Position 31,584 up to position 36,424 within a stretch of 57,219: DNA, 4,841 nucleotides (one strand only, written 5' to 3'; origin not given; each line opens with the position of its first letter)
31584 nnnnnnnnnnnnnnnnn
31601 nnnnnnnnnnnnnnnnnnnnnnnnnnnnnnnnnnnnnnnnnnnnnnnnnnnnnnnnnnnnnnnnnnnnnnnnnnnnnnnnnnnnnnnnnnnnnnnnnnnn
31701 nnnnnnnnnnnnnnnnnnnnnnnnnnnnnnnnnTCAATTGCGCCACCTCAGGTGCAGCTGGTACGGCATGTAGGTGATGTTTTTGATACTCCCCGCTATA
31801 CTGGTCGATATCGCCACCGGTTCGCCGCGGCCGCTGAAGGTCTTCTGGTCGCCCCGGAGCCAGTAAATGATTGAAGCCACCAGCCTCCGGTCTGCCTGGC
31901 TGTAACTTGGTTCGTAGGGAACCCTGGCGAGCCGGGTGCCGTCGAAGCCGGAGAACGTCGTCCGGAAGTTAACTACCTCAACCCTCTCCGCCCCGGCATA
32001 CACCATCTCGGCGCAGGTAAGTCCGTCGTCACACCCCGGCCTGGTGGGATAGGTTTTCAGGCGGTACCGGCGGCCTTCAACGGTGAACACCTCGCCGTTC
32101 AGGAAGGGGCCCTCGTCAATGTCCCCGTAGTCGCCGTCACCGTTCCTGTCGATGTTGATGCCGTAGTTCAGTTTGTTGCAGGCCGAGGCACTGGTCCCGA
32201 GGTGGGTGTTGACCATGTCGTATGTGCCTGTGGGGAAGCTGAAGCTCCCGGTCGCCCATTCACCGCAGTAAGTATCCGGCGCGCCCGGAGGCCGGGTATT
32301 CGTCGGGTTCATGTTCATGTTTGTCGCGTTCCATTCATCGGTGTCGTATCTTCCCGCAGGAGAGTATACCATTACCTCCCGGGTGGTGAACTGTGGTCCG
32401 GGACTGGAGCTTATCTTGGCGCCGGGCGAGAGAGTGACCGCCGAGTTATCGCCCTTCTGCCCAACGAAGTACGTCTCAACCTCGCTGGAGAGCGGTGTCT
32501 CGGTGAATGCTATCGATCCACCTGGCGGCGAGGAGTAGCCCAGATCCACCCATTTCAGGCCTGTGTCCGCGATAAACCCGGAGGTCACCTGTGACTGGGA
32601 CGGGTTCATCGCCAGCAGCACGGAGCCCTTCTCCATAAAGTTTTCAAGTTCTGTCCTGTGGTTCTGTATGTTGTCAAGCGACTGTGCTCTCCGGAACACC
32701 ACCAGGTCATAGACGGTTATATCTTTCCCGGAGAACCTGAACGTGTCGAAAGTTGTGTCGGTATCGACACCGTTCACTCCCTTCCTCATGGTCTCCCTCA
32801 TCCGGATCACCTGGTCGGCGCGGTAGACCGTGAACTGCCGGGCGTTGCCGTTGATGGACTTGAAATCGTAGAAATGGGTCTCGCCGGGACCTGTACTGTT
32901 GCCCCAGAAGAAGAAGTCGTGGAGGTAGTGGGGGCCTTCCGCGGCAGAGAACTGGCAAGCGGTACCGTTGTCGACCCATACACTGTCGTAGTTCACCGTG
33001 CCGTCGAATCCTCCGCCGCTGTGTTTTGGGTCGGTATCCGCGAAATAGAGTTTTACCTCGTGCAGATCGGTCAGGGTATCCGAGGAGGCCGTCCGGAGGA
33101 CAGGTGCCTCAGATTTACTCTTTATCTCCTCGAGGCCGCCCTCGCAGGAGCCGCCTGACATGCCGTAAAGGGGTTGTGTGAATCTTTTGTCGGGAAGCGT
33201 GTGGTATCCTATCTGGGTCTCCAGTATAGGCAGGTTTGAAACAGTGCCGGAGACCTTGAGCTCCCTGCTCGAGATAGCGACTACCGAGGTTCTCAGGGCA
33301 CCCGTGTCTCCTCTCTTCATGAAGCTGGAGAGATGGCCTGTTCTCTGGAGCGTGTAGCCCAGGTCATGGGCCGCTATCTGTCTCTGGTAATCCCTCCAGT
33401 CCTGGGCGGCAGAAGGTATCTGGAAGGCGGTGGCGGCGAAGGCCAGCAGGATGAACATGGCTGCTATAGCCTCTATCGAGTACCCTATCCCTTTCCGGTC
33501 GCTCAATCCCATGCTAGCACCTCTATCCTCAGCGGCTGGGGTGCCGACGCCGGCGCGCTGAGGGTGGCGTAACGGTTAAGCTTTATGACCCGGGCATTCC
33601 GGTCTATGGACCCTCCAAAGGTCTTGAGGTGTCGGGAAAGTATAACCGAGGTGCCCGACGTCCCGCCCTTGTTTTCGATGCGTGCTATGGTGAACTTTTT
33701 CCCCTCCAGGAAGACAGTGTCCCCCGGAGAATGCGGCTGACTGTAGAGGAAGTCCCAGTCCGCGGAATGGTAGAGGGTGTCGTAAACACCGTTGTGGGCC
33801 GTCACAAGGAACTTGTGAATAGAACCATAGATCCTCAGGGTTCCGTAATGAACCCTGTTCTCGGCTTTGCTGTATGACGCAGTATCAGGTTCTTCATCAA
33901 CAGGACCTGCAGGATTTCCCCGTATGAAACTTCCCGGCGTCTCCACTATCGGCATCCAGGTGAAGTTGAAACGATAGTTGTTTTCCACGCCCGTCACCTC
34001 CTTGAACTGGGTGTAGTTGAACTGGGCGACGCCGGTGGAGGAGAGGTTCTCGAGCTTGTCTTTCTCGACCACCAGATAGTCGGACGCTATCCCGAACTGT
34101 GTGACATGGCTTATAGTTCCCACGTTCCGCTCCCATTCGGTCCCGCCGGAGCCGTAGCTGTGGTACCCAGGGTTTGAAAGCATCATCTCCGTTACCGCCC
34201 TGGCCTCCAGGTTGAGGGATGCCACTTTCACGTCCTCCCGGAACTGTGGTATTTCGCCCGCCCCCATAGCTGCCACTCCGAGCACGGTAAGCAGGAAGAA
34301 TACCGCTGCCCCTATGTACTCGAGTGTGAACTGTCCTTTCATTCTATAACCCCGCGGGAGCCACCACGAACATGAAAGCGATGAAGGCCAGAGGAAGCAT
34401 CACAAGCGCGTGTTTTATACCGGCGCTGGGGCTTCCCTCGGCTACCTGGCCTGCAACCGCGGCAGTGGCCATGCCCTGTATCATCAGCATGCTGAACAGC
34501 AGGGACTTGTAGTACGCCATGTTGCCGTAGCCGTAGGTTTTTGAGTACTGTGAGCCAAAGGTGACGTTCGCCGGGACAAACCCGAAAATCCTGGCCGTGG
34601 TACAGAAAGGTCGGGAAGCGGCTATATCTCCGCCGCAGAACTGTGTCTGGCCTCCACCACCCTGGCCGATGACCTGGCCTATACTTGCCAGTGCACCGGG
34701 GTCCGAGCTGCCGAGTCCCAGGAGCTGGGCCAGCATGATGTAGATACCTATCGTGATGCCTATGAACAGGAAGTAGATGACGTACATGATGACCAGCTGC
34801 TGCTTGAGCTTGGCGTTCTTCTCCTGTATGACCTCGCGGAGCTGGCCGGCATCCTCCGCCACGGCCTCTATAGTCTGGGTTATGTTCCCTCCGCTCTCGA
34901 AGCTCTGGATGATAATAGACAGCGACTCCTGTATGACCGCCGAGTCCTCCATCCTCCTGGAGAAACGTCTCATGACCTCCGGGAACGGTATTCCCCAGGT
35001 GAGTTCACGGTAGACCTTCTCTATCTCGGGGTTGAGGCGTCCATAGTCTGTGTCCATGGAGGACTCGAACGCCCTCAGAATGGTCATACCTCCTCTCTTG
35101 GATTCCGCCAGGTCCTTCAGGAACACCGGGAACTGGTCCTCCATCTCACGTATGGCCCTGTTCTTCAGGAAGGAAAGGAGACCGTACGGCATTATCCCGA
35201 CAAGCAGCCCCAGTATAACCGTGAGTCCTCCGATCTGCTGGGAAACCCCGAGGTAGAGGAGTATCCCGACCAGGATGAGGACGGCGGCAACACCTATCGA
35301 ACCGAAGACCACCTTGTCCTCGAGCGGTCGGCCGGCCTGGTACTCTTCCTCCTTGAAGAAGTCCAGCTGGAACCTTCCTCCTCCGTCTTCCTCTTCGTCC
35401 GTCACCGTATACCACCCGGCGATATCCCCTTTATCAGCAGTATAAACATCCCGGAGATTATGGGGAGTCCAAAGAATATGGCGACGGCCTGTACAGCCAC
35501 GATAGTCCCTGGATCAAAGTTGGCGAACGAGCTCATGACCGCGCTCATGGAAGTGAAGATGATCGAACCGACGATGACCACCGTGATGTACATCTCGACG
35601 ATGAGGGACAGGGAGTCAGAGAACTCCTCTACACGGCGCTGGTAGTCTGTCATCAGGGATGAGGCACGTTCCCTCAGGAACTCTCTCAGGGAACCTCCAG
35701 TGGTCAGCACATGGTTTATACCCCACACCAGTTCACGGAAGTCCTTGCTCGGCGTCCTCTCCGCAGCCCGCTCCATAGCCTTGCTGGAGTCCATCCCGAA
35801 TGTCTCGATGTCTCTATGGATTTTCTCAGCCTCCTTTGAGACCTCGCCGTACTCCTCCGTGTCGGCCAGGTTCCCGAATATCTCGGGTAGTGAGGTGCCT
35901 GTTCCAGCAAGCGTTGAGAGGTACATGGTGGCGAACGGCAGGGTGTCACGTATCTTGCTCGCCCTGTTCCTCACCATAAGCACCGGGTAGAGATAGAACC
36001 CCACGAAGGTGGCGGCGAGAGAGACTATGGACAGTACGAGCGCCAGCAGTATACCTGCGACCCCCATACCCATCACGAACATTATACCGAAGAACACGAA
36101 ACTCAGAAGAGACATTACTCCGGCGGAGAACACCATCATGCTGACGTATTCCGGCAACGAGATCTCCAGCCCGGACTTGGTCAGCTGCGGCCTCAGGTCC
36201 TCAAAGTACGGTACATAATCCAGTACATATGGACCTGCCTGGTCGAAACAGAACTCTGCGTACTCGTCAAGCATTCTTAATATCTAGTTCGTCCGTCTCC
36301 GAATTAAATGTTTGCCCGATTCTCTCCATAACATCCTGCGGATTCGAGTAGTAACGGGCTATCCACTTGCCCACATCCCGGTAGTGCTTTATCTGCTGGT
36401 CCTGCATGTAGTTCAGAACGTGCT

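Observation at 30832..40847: Twelve-gene Epd/Tad-like type IV pilus locus with seven class-III-signal proteins, most without a nameable family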

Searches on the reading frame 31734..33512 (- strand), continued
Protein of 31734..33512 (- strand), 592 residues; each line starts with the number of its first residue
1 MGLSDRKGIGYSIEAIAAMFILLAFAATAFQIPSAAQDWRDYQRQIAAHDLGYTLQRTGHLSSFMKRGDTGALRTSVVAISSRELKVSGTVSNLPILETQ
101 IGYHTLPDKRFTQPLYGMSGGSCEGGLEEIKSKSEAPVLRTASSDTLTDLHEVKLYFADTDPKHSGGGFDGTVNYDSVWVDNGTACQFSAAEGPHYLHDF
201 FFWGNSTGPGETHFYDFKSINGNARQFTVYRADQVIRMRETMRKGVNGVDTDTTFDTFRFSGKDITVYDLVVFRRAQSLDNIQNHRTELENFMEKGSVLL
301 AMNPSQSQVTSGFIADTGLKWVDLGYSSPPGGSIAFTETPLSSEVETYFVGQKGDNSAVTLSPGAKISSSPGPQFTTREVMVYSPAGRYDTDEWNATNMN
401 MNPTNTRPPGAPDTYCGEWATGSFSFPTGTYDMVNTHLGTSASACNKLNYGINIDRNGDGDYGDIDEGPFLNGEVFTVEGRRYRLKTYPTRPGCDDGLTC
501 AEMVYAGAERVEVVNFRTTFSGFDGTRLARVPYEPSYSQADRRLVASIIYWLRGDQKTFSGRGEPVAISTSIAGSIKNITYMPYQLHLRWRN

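Call 96: fold_search(model_id=the predicted structure, library=viral)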
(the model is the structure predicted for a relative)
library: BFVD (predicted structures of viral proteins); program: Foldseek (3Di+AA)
matches with E <= 10: 289; with E <= 0.001: 0
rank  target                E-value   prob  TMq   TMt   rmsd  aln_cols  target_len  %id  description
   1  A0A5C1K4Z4            2.0e-03  0.69  0.18  0.19  22.0       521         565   10  (no name in the UniProt tables at hand)
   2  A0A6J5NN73            3.8e-02  0.03  0.08  0.06  21.4       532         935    6  Concanavalin A-like lectin/glucanases superfamily [uncultured Caudovirales phage]
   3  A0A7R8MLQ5            6.4e-02  0.05  0.08  0.07  25.8       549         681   12  Phage tail protein C-terminal domain-containing protein [Klebsiella phage vB_KppS-Storm]
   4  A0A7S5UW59            9.0e-02  0.04  0.09  0.08  22.1       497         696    8  (no name in the UniProt tables at hand)
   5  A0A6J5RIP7            2.1e-01  0.21  0.11  0.27   7.7       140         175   11  Probable phosphopantothenoylcysteine decarboxylase [uncultured Caudovirales phage]
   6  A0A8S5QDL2            3.1e-01  0.01  0.08  0.07  22.1       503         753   11  Uncharacterized protein [Myoviridae sp. ctw4b6]
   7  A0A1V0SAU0            3.3e-01  0.30  0.09  0.11   4.6        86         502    9  Glycosyltransferase [Catovirus CTV1]
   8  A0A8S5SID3            3.9e-01  0.14  0.10  0.13  11.7       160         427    7  Dit-like phage tail protein N-terminal domain-containing protein [Phage sp. ctqZP6]
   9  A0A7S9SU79            4.4e-01  0.03  0.07  0.10  31.7       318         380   11  Uncharacterized protein [Virus NIOZ-UU159]
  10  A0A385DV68            5.3e-01  0.04  0.10  0.08  19.3       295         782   10  Tail hyaluronidase/tail fiber [Bacteroides phage crAss001]
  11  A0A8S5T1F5            5.9e-01  0.33  0.11  0.28   3.6        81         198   16  Response regulator [Myoviridae sp. ctWb16]
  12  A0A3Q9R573            6.3e-01  0.03  0.06  0.07  14.0       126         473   11  (no name in the UniProt tables at hand)
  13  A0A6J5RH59            7.0e-01  0.07  0.08  0.08  10.0       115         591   14  Uncharacterized protein [uncultured Caudovirales phage]
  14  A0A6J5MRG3            7.5e-01  0.21  0.07  0.12   3.9        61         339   20  Glycosyl transferases group 1 [uncultured Caudovirales phage]
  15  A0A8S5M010            7.5e-01  0.04  0.06  0.13  14.5       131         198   14  Head-tail adaptor protein [Siphoviridae sp. ctM7c3]
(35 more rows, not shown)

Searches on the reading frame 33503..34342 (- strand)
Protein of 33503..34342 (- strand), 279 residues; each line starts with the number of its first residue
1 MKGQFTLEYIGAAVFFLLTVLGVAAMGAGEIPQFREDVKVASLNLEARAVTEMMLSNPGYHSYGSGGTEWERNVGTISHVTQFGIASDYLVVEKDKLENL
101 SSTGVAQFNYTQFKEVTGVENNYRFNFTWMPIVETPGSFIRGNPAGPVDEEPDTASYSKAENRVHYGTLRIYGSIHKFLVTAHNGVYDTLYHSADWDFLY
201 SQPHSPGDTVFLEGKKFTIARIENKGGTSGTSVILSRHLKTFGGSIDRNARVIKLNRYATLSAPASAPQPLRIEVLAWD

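Call 3: search_protein_families(library=pfam, max_evalue=0.1, proteins=[window:33503-34342:-])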
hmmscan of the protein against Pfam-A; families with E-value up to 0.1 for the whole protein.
window:33503-34342:- (279 aa): 0 families

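Call 4: search_protein_families(library=ncbifam, max_evalue=0.1, proteins=[window:33503-34342:-])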
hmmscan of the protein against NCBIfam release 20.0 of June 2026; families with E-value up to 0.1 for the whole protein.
window:33503-34342:- (279 aa): 0 families

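Call 36: search_solved_structures(query=A2, max_evalue=1)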
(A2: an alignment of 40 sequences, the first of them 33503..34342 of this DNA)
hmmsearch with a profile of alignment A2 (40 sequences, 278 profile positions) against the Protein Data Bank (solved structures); distinct sequences matched with E-value up to 1: 0.

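Call 41: find_homologous_proteins(query=window:33503-34342:-, max_evalue=0.00001)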
Query window:33503-34342:- (279 aa): 28 proteins with E <= 0.00001 among 1248 candidates.
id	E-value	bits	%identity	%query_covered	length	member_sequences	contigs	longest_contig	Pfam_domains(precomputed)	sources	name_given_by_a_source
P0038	7.3e-185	631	100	100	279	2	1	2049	-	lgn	-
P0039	2.0e-131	456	73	100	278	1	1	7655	-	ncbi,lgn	ncbi:MAG: hypothetical protein ABEJ69_03185 [Candidatus Nanohaloarchaea archaeon]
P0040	3.2e-103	363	57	100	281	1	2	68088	-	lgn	-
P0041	6.4e-102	359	57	100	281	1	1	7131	-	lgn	-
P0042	3.5e-80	288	47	100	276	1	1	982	-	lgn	-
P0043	3.7e-80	287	47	100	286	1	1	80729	-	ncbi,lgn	ncbi:MAG: hypothetical protein ABEK16_00715 [Candidatus Nanohalobium sp.]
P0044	3.0e-75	271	46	99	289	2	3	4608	-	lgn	-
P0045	5.2e-75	271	46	100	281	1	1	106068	-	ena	-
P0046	5.0e-74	267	46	100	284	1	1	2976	-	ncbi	-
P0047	6.6e-74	267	46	99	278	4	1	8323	-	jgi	-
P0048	6.3e-73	264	46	99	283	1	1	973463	-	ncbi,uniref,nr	ncbi:hypothetical protein [Candidatus Nanohalobium constans]|uniref:Uncharacterized protein n=1 Tax=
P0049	8.6e-73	263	45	100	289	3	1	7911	-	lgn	-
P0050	3.6e-72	261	45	95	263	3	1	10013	-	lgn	-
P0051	6.7e-72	260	45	100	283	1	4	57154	-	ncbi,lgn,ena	-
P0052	4.2e-71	258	44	100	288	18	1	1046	-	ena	-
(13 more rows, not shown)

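Call 56: predict_structure(alignment_id=A4)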
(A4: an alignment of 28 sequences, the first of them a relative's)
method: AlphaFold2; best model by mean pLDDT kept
length: 279 residues; sequences in the alignment: 28
mean_pLDDT: 90.3   pTM: 0.80
mean pLDDT of the five models: 90.3, 89.7, 88.9, 86.6, 83.8
residues with pLDDT >= 90: 203; 70-90: 59; 50-70: 16; < 50: 1
segments of 3 or more residues with pLDDT < 50: none
pLDDT, mean of each block of 10 residues (from residue 1): 64 85 64 70 91 95 91 90 95 95 87 93 97 95 90 96 95 95 95 96 97 96 87 97 90 94 94 96
secondary structure, 60 per line:
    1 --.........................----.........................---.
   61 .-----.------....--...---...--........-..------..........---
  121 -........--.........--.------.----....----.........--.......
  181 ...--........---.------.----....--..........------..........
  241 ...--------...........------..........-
elements in order: H3-27 H32-56 H74-77 E80-82 E86-88 E91-93 H94-98 H110-117 E122-129 E132-140 H155-158 E163-171 E174-183 E186-193 E209-212 E215-224 E231-243 E252-262 E269-278

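Call 62: fold_search(model_id=the predicted structure, library=pdb)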
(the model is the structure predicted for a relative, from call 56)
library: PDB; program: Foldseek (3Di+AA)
matches with E <= 10: 855; with E <= 0.001: 0
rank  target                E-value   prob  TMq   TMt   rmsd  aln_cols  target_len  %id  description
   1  9xqs_U                1.9e-02  0.11  0.11  0.05  18.2       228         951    9  Structure of the inner peripheral region in the phage phiKZ baseplate complex (released 2026-02-11)
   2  7ofh_A                2.4e-02  0.06  0.09  0.10  23.8       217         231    8  CryoEM structure of the outer membrane secretin pore pIV from the f1 filamentous bacteriophage. (released 2021-11-03)
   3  6yp6                  6.6e-02  0.08  0.11  0.13  17.5       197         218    9  Structural annotation of the conserved carbohydrate esterase vb_24B_21 from Shiga toxin-encoding bacteriophage phi24B (released 2020-09-16)
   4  1s5l_O                7.8e-02  0.04  0.09  0.10  20.3       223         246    8  Architecture of the photosynthetic oxygen evolving center (released 2004-02-24)
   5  2d6m_A                9.7e-02  0.11  0.11  0.19  16.6       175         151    8  Crystal structure of mouse galectin-9 N-terminal CRD in complex with lactose (released 2006-09-26)
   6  7cxc_A                1.1e-01  0.14  0.12  0.21  14.6       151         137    7  Structure of mouse Galectin-3 CRD point mutant (V160A) in complex with TD-139 belonging to P121 space group. (released 2021-09-01)
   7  2d6k_A                1.4e-01  0.11  0.11  0.19  16.2       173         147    7  Crystal structure of mouse galectin-9 N-terminal CRD (crystal form 1) (released 2006-09-26)
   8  2d6p_A                1.4e-01  0.13  0.10  0.18  13.9       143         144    8  Crystal structure of mouse galectin-9 N-terminal CRD in complex with T-antigen (released 2006-09-26)
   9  6in9_B                1.4e-01  0.04  0.11  0.11  21.1       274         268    8  Crystal structure of MucB in complex with MucA(peri) (released 2019-07-24)
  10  7s9y                  1.4e-01  0.04  0.10  0.04  21.2       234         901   10  Helicobacter Hepaticus CcsBA Open Conformation (released 2021-12-22)
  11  9kgz                  1.7e-01  0.06  0.09  0.17  16.8       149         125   12  Crystal structure of a de novo designed monomeric mainly-beta protein B10 (monoclinic) (released 2025-07-02)
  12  3bgt_D                1.7e-01  0.04  0.11  0.13  18.9       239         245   12  Structural Studies of Acetoacetate Decarboxylase (released 2008-12-23)
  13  5izr_D                1.7e-01  0.03  0.09  0.04  17.8       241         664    8  Human GIVD cytosolic phospholipase A2 in complex with Methyl gamma-Linolenyl Fluorophosphonate inhibitor and Terbium C (released 2016-06-08)
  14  6h64_A                1.8e-01  0.13  0.12  0.21  14.7       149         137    8  Crystal structure of the CRD-SAT (released 2019-08-14)
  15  8hdr_A                2.2e-01  0.16  0.13  0.27  14.4       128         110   12  Cyanophage Pam3 neck (released 2023-02-01)
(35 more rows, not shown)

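Call 85: find_encoding_contigs(protein=P0038, flank=6000, max_places=6)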
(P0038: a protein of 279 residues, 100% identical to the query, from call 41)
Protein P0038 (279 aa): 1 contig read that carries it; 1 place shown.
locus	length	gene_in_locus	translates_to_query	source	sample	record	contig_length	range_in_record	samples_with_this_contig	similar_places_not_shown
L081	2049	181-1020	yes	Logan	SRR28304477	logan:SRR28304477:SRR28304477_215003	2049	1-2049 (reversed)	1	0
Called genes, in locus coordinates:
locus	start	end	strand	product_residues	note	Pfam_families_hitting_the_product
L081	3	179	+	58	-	?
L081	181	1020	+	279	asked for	-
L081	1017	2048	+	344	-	?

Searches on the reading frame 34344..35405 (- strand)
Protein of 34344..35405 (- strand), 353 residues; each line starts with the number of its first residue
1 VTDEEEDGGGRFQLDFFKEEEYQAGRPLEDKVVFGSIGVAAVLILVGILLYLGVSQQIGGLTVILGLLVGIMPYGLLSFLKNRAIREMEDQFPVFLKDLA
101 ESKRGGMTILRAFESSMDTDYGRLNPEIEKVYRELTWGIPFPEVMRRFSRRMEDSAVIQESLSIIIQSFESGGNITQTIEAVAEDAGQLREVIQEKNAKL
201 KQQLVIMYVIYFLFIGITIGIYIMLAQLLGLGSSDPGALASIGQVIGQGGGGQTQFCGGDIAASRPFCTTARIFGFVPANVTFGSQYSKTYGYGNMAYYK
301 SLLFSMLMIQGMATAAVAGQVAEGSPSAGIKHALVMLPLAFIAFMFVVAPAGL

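Call 3: search_protein_families(library=pfam, max_evalue=0.1, proteins=[window:34344-35405:-])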
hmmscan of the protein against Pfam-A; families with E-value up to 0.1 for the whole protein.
window:34344-35405:- (353 aa): 1 family
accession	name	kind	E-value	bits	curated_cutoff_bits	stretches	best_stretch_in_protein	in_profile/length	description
PF00482.28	T2SSF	-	3.3e-17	63.1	25.2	1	95-219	1-121/125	Type II secretion system (T2SS), protein F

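Call 4: search_protein_families(library=ncbifam, max_evalue=0.1, proteins=[window:34344-35405:-])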
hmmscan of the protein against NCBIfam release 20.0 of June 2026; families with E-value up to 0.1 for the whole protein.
window:34344-35405:- (353 aa): 6 families
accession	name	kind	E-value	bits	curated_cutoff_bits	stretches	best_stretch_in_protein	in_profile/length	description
NF004705.1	PRK06041.1-3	equivalog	3.7e-15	55.8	400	1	19-225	175-379/465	archaellar assembly protein ArlJ/FlaJ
NF004703.2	PRK06041.1-1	equivalog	1.2e-10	40.4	570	1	36-227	238-419/525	archaellar assembly protein ArlJ/FlaJ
NF004704.2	PRK06041.1-2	equivalog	5.3e-09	35.3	550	1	24-224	262-462/555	archaellar assembly protein ArlJ/FlaJ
NF046075.1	UpsF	equivalog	0.00029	19.7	400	1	44-181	269-395/484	membrane pilin protein UpsF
NF053673.1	bindosome_BasF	exception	0.012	14.2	1300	1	61-224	404-565/656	bindosome assembly system membrane anchoring protein BasF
NF008527.1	PRK11463.1-1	exception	0.079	12.5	150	0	34-72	19-56/191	FxsA family membrane protein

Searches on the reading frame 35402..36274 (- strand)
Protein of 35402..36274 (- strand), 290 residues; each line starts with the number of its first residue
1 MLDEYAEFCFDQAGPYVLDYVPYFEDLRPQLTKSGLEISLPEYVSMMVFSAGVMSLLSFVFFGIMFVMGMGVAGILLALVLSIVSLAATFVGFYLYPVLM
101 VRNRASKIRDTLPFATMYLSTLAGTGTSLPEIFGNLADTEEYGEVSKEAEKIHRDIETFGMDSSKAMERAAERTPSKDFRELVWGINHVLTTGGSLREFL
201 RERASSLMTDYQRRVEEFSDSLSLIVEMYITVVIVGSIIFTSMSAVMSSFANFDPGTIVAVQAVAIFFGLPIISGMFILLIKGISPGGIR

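Call 3: search_protein_families(library=pfam, max_evalue=0.1, proteins=[window:35402-36274:-])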
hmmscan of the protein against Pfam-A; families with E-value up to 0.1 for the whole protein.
window:35402-36274:- (290 aa): 1 family
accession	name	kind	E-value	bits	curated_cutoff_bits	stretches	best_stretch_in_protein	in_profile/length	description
PF00482.28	T2SSF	-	1.7e-17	64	25.2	1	117-239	3-120/125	Type II secretion system (T2SS), protein F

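Call 4: search_protein_families(library=ncbifam, max_evalue=0.1, proteins=[window:35402-36274:-])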
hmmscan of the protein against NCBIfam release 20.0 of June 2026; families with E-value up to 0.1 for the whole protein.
window:35402-36274:- (290 aa): 6 families
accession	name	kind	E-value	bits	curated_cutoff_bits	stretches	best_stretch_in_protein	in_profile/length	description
NF004704.2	PRK06041.1-2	equivalog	6.3e-29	101.1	550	1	36-286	6-248/555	archaellar assembly protein ArlJ/FlaJ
NF046075.1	UpsF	equivalog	4.5e-21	75.2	400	1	64-286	38-251/484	membrane pilin protein UpsF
NF004705.1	PRK06041.1-3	equivalog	8.3e-15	54.7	400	1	109-280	4-172/465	archaellar assembly protein ArlJ/FlaJ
NF053673.1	bindosome_BasF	exception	4.2e-12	45.4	1300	1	59-269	148-356/656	bindosome assembly system membrane anchoring protein BasF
NF004703.2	PRK06041.1-1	equivalog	3.2e-09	35.7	570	1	104-272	32-198/525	archaellar assembly protein ArlJ/FlaJ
TIGR02120.1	GspF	equivalog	0.076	12.2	424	1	110-246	63-189/401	type II secretion system inner membrane protein GspF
